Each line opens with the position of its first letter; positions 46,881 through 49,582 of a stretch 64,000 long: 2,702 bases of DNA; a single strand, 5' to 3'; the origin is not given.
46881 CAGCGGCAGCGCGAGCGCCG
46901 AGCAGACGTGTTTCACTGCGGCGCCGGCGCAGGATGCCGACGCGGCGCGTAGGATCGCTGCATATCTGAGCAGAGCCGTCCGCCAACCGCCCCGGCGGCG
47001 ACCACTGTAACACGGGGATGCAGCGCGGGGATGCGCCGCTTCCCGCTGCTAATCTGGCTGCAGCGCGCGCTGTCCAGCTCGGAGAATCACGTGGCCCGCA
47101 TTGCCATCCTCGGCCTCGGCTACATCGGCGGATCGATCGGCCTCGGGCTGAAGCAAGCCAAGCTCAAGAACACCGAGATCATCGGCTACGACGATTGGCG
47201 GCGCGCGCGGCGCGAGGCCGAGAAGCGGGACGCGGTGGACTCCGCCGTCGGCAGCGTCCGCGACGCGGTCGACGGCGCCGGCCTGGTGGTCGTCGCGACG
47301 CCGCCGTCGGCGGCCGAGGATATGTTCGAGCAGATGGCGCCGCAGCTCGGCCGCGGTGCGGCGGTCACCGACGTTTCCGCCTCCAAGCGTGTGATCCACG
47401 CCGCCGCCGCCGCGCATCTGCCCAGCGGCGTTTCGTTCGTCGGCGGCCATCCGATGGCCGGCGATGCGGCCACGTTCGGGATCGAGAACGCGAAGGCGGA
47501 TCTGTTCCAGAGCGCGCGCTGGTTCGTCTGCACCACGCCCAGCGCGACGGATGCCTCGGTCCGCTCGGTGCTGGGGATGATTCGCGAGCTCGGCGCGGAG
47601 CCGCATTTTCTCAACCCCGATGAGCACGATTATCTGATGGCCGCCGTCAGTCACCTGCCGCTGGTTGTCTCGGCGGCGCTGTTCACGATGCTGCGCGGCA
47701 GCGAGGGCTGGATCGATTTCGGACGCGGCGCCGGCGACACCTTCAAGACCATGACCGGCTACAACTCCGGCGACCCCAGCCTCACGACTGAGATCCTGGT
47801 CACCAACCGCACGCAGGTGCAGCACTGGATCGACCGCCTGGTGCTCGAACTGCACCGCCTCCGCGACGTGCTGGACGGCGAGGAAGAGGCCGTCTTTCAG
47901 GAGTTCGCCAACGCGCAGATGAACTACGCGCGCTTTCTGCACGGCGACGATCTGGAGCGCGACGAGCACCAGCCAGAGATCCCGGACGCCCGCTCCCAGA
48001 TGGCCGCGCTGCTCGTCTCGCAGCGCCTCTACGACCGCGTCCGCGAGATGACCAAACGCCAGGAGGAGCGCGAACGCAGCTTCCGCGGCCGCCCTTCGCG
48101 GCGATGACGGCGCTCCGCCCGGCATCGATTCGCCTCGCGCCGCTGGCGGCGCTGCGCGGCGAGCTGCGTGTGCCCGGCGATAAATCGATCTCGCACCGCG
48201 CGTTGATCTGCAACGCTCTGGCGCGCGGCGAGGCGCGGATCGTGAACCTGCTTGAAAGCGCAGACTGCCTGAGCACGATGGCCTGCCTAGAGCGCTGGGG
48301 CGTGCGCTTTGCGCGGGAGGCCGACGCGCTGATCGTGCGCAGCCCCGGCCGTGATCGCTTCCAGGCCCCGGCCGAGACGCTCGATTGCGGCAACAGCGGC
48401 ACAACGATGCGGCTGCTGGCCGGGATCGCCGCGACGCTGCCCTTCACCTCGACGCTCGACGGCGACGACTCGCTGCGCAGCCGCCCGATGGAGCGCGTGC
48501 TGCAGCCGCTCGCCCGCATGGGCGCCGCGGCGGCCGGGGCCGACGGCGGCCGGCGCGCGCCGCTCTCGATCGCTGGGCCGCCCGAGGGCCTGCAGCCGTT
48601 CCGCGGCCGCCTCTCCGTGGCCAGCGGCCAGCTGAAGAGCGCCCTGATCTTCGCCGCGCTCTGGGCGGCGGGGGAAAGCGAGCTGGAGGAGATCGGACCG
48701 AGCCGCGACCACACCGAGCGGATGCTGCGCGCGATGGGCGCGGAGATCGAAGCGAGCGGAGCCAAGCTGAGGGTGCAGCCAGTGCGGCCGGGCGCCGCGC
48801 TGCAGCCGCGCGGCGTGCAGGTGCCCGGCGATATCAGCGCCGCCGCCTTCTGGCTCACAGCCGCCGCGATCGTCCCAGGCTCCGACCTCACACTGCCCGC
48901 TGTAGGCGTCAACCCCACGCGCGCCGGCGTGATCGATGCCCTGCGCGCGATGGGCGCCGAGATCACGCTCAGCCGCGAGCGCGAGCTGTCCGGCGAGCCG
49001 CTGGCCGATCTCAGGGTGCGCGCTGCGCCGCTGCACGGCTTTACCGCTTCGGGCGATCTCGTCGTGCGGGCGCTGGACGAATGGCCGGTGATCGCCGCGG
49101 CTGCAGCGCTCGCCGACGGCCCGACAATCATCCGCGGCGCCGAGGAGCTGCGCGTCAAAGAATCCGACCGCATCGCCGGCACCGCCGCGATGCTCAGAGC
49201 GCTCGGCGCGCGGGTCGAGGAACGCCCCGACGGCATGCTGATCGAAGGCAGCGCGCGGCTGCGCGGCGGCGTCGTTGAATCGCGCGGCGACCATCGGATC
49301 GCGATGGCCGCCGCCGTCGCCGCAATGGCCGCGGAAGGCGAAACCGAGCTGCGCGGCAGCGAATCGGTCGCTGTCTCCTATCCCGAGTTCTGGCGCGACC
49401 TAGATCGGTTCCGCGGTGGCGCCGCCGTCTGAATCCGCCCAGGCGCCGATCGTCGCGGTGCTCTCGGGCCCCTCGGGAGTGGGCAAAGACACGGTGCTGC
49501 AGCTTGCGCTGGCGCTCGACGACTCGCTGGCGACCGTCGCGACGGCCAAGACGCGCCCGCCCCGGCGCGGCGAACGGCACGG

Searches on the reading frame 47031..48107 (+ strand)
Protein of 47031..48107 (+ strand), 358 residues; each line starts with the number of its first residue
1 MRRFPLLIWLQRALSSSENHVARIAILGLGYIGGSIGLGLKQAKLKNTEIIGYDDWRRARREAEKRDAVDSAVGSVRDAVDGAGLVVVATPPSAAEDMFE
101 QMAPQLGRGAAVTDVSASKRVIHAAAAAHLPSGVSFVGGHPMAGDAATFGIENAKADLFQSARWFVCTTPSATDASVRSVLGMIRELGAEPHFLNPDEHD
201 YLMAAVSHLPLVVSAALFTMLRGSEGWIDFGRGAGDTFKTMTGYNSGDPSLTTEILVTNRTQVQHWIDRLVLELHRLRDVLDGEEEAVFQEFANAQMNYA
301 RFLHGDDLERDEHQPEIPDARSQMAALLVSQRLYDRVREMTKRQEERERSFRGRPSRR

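Call 96: search_protein_families(library=pfam, proteins=[window:47031-48107:+], max_evalue=0.00001)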
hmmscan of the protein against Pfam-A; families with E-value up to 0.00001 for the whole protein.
window:47031-48107:+ (358 aa): 3 families
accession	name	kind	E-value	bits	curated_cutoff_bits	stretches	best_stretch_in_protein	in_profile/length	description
PF02153.23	PDH_N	-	3.9e-25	88.6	26.5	1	44-189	8-150/154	Prephenate dehydrogenase, nucleotide-binding domain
PF20463.3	PDH_C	-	2.3e-13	50.8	22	1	196-288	2-95/102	Prephenate dehydrogenase, dimerization domain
PF03807.23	F420_oxidored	-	9.2e-08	33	21.6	1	23-117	1-93/94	NADP oxidoreductase coenzyme F420-dependent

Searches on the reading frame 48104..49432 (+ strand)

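Call 96: search_protein_families(library=pfam, proteins=[window:48104-49432:+], max_evalue=0.00001)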
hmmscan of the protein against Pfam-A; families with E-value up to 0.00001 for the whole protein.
window:48104-49432:+ (442 aa): 1 family
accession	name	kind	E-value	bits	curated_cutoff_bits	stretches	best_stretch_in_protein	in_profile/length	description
PF00275.25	EPSP_synthase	-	9.4e-113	377.5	22.8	1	15-433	5-417/417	EPSP synthase (3-phosphoshikimate 1-carboxyvinyltransferase)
